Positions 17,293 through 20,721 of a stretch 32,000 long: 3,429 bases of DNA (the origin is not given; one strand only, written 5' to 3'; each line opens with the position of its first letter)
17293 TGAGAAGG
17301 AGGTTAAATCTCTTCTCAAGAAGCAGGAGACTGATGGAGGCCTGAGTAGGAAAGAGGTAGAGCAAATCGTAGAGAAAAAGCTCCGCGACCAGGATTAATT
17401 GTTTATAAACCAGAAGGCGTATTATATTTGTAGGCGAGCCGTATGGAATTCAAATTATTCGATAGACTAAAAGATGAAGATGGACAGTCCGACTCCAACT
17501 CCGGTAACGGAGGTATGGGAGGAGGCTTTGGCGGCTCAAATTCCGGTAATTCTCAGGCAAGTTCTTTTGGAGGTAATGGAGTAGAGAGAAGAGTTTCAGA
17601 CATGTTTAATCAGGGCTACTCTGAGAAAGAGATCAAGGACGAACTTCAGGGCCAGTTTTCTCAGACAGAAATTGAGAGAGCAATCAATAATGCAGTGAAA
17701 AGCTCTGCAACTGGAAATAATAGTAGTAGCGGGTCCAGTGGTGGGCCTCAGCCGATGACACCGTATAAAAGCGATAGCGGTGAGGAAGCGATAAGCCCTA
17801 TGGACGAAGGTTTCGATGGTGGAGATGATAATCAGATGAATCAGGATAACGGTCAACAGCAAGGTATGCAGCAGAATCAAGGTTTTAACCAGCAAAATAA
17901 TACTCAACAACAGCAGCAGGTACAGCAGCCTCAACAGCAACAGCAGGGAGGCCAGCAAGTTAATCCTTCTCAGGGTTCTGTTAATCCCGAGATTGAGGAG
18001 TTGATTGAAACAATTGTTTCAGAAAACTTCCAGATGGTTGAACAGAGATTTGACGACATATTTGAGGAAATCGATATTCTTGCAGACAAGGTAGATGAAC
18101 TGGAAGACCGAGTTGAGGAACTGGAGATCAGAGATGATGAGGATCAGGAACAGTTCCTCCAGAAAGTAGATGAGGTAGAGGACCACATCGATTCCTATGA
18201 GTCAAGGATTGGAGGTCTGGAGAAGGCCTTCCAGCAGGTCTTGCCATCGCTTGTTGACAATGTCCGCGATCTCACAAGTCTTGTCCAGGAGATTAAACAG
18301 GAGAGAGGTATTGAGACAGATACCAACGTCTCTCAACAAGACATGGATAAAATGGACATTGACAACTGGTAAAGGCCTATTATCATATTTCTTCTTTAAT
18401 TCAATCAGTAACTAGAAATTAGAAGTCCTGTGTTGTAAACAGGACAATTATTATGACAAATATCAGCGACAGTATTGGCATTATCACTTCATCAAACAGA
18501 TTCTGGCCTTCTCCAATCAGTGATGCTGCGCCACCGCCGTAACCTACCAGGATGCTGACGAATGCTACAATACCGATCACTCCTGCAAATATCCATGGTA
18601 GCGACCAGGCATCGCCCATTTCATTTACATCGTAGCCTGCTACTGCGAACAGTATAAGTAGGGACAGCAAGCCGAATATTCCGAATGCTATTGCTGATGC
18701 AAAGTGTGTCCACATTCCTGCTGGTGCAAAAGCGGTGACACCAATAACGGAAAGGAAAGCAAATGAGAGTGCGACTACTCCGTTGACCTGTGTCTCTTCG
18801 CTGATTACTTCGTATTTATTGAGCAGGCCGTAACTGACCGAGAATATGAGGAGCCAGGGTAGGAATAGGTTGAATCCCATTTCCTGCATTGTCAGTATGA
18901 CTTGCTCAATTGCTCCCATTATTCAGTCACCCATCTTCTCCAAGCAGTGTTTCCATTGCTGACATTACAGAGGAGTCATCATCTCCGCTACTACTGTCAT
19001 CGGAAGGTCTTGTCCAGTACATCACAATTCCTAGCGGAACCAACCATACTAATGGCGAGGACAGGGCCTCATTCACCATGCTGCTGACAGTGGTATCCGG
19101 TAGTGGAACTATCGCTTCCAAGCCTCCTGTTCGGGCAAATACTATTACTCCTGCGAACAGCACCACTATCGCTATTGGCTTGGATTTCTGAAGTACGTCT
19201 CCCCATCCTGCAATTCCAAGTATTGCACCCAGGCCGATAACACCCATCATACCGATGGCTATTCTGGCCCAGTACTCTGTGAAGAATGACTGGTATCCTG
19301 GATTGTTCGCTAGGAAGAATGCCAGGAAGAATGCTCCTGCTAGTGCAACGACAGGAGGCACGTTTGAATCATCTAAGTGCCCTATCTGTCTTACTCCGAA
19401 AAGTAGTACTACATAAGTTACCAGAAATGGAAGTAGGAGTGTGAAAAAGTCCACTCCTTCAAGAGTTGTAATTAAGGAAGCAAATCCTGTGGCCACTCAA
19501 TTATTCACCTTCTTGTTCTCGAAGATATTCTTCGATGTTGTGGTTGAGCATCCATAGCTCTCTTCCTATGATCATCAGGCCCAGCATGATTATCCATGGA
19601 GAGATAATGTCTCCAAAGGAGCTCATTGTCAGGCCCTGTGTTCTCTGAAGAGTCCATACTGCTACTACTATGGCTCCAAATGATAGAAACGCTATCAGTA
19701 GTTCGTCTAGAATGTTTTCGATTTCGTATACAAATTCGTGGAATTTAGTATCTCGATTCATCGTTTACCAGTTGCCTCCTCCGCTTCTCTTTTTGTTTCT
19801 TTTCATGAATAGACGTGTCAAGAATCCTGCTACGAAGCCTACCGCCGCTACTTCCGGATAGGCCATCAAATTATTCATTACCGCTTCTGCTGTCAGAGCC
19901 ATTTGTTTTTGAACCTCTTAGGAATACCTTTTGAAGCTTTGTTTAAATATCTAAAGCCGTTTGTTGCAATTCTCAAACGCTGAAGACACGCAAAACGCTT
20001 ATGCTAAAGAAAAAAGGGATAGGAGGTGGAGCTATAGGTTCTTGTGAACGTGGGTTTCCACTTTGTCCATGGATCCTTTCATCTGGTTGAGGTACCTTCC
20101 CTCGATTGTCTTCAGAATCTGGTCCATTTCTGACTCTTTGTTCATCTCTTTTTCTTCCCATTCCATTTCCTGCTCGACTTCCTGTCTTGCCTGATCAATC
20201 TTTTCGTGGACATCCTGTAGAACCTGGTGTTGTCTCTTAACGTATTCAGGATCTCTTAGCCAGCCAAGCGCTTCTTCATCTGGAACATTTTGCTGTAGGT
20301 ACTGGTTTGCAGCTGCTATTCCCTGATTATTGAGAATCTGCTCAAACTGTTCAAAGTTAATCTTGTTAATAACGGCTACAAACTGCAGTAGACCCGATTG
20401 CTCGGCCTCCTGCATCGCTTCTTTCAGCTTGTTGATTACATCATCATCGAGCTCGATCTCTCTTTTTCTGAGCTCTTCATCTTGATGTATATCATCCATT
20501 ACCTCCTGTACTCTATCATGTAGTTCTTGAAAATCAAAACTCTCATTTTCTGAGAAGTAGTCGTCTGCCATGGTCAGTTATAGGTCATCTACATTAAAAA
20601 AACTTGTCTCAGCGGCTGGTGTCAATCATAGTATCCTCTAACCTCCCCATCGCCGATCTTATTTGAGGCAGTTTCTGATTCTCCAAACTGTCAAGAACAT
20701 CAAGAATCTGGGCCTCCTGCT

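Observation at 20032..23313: Module shuffling: a 746-aa protein flanked by stand-alone copies of its own N-terminal and C-terminal modules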

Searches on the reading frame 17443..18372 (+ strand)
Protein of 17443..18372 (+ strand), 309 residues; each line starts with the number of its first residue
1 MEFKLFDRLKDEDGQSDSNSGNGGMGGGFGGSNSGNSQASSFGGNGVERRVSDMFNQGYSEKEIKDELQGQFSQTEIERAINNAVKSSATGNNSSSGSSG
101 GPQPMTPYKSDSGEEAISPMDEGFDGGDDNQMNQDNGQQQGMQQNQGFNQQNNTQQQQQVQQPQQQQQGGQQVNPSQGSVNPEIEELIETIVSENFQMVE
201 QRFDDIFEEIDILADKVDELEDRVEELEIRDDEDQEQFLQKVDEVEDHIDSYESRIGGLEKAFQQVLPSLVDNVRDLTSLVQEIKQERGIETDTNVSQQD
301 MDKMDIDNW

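Call 7: search_protein_families(library=pfam, proteins=[window:17443-18372:+], max_evalue=1)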
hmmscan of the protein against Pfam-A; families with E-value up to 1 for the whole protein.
window:17443-18372:+ (309 aa): 12 families
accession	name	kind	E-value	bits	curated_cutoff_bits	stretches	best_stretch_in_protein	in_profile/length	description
PF23991.1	DUF7310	-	0.00016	22.6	40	1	233-278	23-67/83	Coiled-coil region of unknown function (DUF7310)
PF05377.16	FlaC_arch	-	0.00059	20.6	27.8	1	241-279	1-42/55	Flagella accessory protein C (FlaC)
PF13729.12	TraF_2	-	0.0064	16.2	25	1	233-296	30-85/264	F plasmid transfer operon, TraF, protein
PF10779.14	XhlA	-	0.013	16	34.7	1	238-285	2-49/67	Haemolysin XhlA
PF06419.17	COG6_N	-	0.02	15.5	27.4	1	233-286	26-79/114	Conserved oligomeric complex COG6, N-terminal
PF10046.14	BLOC1_2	-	0.022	15.6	33.4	1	191-262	17-87/96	Biogenesis of lysosome-related organelles complex-1 subunit 2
PF16326.10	ABC_tran_CTD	-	0.05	14.3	32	0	183-228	23-68/69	ABC transporter C-terminal domain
PF18504.6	Csm1_N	-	0.064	14.1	26.3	1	186-237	20-70/70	Csm1 N-terminal domain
PF19111.5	DUF5798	-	0.076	13.7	27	1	200-247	21-67/89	Family of unknown function (DUF5798)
PF00170.26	bZIP_1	-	0.17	12.5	27.6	0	200-227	32-59/64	bZIP transcription factor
PF21982.2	RecX_HTH1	-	0.19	12.1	26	1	59-81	14-37/40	RecX, first three-helix domain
PF17267.7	DUF5333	-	0.46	11.1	27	1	53-90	46-83/110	Family of unknown function (DUF5333)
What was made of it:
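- On Archaellum / type IV pilus accessory proteins (ArlC/D/E, ArlX): Only the neighbour at 17443-18372 gives FlaC_arch at 20.6 bits against a 27.8 cut-off (call 7).
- Closest known: Cytoplasmic or membrane scaffold proteins of type IV filament machines. Different: Only the neighbour at 17443-18372 has sub-threshold FlaC_arch/DUF7310 hits (call 7).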

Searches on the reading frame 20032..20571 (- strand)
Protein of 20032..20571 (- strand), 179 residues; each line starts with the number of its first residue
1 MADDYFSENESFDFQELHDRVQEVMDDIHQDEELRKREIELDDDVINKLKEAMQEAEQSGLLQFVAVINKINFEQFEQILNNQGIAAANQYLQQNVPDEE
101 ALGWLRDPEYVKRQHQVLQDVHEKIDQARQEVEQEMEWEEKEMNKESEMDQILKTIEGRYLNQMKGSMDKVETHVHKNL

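Call 7: search_protein_families(library=pfam, proteins=[window:20032-20571:-], max_evalue=1)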
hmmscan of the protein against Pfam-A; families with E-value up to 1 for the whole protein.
window:20032-20571:- (179 aa): 6 families
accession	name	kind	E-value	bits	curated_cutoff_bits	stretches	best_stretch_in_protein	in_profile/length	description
PF13852.11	DUF4197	-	0.0022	18.1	24.9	1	41-98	61-117/199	Protein of unknown function (DUF4197)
PF07830.18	PP2C_C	-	0.05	14.5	28.5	1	31-92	14-75/80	Protein serine/threonine phosphatase 2C, C-terminal domain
PF22470.1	Histone_HNS_N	-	0.088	13.2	24.5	1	14-56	26-68/79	H-NS histone-like proteins, N-terminal domain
PF18323.6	CSN5_C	-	0.35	12.1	27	1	117-156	15-59/81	Cop9 signalosome subunit 5 C-terminal domain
PF00430.23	ATP-synt_B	-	0.6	10.6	28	1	17-58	28-69/132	ATP synthase B/B' CF(0)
PF08644.17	SPT16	-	0.85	10.5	25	1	47-150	24-110/112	FACT complex subunit (SPT16/CDC68)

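Call 8: search_protein_families(library=ncbifam, proteins=[window:20032-20571:-], max_evalue=1)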
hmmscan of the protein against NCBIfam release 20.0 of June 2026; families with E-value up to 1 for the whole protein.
window:20032-20571:- (179 aa): 5 families
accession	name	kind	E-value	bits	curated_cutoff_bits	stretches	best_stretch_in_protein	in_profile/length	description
TIGR02530.1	flg_new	equivalog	8.6e-05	23.2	83.2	1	22-72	13-63/96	TIGR02530 family flagellar biosynthesis protein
NF009942.0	PRK13405.1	equivalog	0.0043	14.7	1166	1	23-166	700-838/1245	magnesium chelatase subunit H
NF007092.0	PRK09546.1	equivalog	0.044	12.9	292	1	35-167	120-244/327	zinc transporter ZntB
NF008602.0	PRK11570.1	subfamily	0.21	11.4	198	1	111-159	55-104/206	FKBP-type peptidyl-prolyl cis-trans isomerase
NF033542.1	transpos_IS110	equivalog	0.53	9.4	140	1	50-158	145-227/343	IS110 family RNA-guided transposase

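Call 20: find_homologous_proteins(query=window:20032-20571:-, max_evalue=0.01)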
Query window:20032-20571:- (179 aa): 3 proteins with E <= 0.01 among 65 candidates.
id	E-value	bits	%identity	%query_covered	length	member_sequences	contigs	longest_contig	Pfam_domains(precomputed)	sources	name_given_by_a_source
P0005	5.4e-103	360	96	100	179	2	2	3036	-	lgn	-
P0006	3.4e-94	331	88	100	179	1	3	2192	-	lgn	-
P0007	2.8e-88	312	84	100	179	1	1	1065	-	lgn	-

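Call 23: find_encoding_contigs(protein=P0005, flank=5000, max_places=4)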
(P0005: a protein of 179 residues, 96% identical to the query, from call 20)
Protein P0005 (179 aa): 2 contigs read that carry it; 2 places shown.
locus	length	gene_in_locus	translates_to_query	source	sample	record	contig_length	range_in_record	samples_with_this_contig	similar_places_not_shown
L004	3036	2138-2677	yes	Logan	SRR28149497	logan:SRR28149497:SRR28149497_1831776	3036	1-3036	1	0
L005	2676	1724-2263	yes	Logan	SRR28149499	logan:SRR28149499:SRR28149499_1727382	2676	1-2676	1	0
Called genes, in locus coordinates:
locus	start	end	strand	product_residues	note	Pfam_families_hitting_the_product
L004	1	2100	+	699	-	?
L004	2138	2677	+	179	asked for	-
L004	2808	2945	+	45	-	-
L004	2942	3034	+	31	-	?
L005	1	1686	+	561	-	?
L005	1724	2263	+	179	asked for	-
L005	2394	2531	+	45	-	-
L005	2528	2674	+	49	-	?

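Call 36: predict_structure(alignment_id=A2)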
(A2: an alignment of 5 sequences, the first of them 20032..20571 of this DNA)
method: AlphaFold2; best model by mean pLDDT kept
length: 179 residues; sequences in the alignment: 5
mean_pLDDT: 69.6   pTM: 0.59
mean pLDDT of the five models: 69.6, 68.1, 66.1, 66.0, 58.6
residues with pLDDT >= 90: 1; 70-90: 105; 50-70: 49; < 50: 24
segments of 3 or more residues with pLDDT < 50: 1-11, 30-40
pLDDT, mean of each block of 10 residues (from residue 1): 36 56 58 44 71 80 79 82 84 84 84 86 81 64 62 69 73 61
secondary structure, 60 per line:
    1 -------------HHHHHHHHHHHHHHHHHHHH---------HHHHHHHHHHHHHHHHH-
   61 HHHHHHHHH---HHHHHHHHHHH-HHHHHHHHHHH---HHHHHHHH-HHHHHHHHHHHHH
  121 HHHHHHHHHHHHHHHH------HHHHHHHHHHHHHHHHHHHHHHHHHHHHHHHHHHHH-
elements in order: H14-33 H43-59 H61-69 H73-83 H85-95 H99-106 H108-136 H143-178
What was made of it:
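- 20032..20571 (-): C: stand-alone soluble 179-aa protein, a paralog of the BIG C-module (type A). No signal peptide. AF2 model is all-helical, mean pLDDT 69.6, about 80 for residues 41-130 (call 36).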

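Call 40: fold_search(model_id=the predicted structure, library=pdb)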
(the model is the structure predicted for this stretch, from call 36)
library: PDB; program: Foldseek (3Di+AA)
matches with E <= 10: 429; with E <= 0.001: 0
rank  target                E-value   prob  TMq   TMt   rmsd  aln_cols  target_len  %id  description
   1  4tql_A                4.7e-01  0.41  0.30  0.25  25.1       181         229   15  Computationally designed three helix bundle (released 2014-10-15)
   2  4tql_B                5.2e-01  0.16  0.21  0.17  24.4       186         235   14  Computationally designed three helix bundle (released 2014-10-15)
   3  3l39                  7.3e-01  0.47  0.36  0.32  20.6       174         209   13  Crystal structure of Putative PhoU-like phosphate regulatory protein (BT4638) from BACTEROIDES THETAIOTAOMICRON VPI-5482 (released 2010-01-19)
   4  8sqr                  8.0e-01  0.54  0.33  0.37  10.0       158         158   13  Crystal Structure of Bacterioferritin (Bfr) from Brucella abortus (iron bound, F16L mutant) (released 2023-05-17)
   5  8sqq                  8.8e-01  0.51  0.33  0.36  10.0       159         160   13  Crystal Structure of Bacterioferritin (Bfr) from Brucella abortus (Apo Cubic Form 2, F16L mutant) (released 2023-05-17)
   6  4phq_B                9.3e-01  0.38  0.35  0.27  10.8       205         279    8  ClyA CC6/264 ox (6-303) (released 2014-09-24)
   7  9qwr_B                1.0e+00  0.44  0.34  0.35  11.3       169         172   16  MIC60 helical bundle dimer (released 2026-02-25)
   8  7o63                  1.0e+00  0.35  0.33  0.34  10.2       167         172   14  High resolution crystal structure of human mitochondrial ferritin (hMTF) (released 2021-10-13)
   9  4phq_A                1.1e+00  0.28  0.32  0.24  11.1       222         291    7  ClyA CC6/264 ox (6-303) (released 2014-09-24)
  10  8zah_B                1.2e+00  0.72  0.37  0.30   6.3       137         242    8  Crystal structure of the channel protein CorA from Campylobacter jejuni (released 2024-06-19)
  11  1yo7_A                1.2e+00  0.41  0.32  0.46  17.6       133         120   10  Re-engineering topology of the homodimeric ROP protein into a single-chain 4-helix bundle (released 2005-02-15)
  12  4phq_D                1.2e+00  0.41  0.41  0.28  10.0       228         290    9  ClyA CC6/264 ox (6-303) (released 2014-09-24)
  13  3fvb_A                1.2e+00  0.38  0.32  0.34  10.0       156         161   13  Crystal structure of ferritin (bacterioferritin) from Brucella melitensis (released 2009-02-03)
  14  6zbf_D                1.3e+00  0.23  0.34  0.31  20.9       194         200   12  Merozoite surface protein 1 (MSP-1) from Plasmodium falciparum, alternative conformation 3 (released 2021-05-19)
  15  9i1b                  1.3e+00  0.21  0.26  0.28   9.5       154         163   11  Iron loaded human H-chain ferritin 20 minute oxygen soak (released 2026-01-28)
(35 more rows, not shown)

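Call 69: search_solved_structures(query=A3, max_evalue=1)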
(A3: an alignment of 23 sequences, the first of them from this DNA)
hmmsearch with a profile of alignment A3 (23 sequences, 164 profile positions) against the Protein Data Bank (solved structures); distinct sequences matched with E-value up to 1: 44.
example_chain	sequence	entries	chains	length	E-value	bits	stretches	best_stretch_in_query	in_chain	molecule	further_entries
8qkd_A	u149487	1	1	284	0.0011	21.8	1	72-159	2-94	sc-CC-5-24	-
6dkm_B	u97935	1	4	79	0.011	18.7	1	91-147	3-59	DHD131_B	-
8qae_A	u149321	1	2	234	0.022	17.7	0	99-156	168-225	sc-apCC-6-SLLA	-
7nfh_A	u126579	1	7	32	0.025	17.5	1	102-129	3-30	CC-Type2-(MaId)4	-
6mi4_A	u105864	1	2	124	0.039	16.8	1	86-135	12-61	NF-kB ESSENTIAL MODULATOR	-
3l4f_A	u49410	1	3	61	0.051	16.5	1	114-149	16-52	Rho guanine nucleotide exchange factor 7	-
7nfj_A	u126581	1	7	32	0.054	16.4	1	95-122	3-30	CC-Type2-(LaId)4-L28Y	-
7qwa_A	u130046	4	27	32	0.071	16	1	96-121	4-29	CC-Type2-(UgUe)4 | CC-Type2-(Ue)4 | CC-Type2-(Ug)4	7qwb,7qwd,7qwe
8txr_i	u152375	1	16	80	0.082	15.8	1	89-148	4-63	Exodeoxyribonuclease 7 small subunit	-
8qad_A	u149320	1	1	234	0.088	15.7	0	74-156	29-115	sc-apCC-6-LLIA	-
8qaf_A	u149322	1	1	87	0.095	15.6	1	100-159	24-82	sc-apCC-8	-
6mi3_A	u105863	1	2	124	0.096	15.6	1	86-135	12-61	NF-kB ESSENTIAL MODULATOR,NF-kappa-B essential modulator,NF-kB ESSENTIAL MODULATOR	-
3mxz_A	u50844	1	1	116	0.11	15.4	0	96-139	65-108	Tubulin-specific chaperone A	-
4pna_A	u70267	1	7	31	0.12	15.3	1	96-121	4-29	CC-Hept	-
6yaz_A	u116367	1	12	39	0.14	15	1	96-128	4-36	CC-Type2-(TaId)5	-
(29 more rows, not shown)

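Call 70: find_homologous_proteins(query=A3, max_evalue=0.001)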
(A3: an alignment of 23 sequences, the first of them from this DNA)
Query A3 (23 sequences) (179 aa, profile of the alignment): 11 proteins with E <= 0.001 among 6140 candidates.
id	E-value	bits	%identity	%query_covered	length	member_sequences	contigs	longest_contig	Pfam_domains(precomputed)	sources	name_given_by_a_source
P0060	3.0e-57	211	29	63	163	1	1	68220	-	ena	-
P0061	8.5e-54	200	28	66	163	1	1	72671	-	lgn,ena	-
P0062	4.2e-53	197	28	65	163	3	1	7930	-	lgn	-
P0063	4.8e-53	197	26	70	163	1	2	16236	-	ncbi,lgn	ncbi:MAG: hypothetical protein ABEK00_02075 [Candidatus Nanohaloarchaea archaeon]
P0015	2.0e-47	179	33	24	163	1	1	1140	-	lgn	-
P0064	3.0e-45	172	30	39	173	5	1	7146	-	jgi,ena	jgi:ABC-type transporter Mla subunit MlaD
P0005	4.3e-40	155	96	100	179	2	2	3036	-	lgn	-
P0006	5.6e-39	151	88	100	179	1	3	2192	-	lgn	-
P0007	5.8e-39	151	84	100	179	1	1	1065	-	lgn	-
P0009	8.5e-39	151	23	45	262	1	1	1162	-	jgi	jgi:hypothetical protein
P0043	3.5e-28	116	30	24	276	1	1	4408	-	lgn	-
